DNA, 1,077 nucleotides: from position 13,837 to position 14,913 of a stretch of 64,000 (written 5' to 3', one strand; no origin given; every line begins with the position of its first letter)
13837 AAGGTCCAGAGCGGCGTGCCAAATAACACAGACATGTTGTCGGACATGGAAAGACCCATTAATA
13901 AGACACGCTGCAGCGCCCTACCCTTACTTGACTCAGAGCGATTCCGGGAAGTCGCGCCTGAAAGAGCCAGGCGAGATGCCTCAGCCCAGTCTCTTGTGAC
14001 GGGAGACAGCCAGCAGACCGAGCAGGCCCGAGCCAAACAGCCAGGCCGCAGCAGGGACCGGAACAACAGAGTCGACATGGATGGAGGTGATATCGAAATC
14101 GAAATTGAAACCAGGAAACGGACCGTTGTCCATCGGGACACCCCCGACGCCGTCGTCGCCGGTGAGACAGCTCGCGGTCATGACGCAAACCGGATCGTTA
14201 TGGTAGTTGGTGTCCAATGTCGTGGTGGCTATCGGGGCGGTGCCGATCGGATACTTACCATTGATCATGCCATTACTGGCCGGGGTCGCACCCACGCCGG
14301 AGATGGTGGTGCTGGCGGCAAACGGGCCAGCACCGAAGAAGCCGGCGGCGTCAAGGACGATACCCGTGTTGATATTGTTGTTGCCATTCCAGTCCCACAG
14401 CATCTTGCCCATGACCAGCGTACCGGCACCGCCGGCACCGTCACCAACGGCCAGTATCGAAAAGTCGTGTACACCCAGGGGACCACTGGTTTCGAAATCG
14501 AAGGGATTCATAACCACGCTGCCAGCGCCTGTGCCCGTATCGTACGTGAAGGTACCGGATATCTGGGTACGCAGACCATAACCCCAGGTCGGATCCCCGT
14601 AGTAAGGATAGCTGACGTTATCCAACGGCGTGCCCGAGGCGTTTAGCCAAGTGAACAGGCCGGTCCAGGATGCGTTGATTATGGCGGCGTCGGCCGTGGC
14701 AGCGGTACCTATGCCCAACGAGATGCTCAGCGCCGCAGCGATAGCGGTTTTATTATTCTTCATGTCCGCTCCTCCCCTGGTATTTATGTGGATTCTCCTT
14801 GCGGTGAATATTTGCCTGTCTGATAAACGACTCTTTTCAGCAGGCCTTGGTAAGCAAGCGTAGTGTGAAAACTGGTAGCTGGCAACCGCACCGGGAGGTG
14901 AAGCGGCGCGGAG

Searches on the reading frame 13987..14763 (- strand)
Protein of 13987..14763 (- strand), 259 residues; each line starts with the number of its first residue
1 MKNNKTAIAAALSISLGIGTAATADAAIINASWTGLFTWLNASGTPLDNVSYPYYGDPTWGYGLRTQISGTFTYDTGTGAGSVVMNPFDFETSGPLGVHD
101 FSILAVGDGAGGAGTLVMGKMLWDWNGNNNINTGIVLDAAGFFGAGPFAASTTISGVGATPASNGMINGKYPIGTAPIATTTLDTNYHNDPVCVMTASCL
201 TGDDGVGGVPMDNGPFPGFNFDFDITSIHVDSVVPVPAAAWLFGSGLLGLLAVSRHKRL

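Call 7: search_protein_families(library=ncbifam, proteins=[window:13987-14763:-], max_evalue=0.01)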
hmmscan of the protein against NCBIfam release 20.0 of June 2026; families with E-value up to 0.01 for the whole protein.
window:13987-14763:- (259 aa): 4 families
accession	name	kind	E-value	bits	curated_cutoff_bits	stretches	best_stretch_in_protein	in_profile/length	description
NF038125.1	PEP_CTERM_THxN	subfamily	5e-05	23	85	1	219-257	211-246/246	THxN family PEP-CTERM protein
NF046088.1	anchor_EppA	equivalog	0.00032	21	90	1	230-258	29-57/58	EPS-associated small membrane protein EppA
NF041538.1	PEP_EDSA_1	subfamily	0.00059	19.6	100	1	226-256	276-306/307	EDSAP-1 family PEP-CTERM protein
TIGR03370.1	VPLPA-CTERM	domain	0.0017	18.3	25.35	1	234-253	1-20/25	VPLPA-CTERM sorting domain-containing protein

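Call 9: search_protein_families(library=pfam, proteins=[window:13987-14763:-], max_evalue=1)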
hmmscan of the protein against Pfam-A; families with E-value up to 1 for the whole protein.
window:13987-14763:- (259 aa): 1 family
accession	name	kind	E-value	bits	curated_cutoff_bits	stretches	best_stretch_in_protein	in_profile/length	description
PF07589.16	PEP-CTERM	-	0.041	14.4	20.7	1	234-255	2-23/24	PEP-CTERM motif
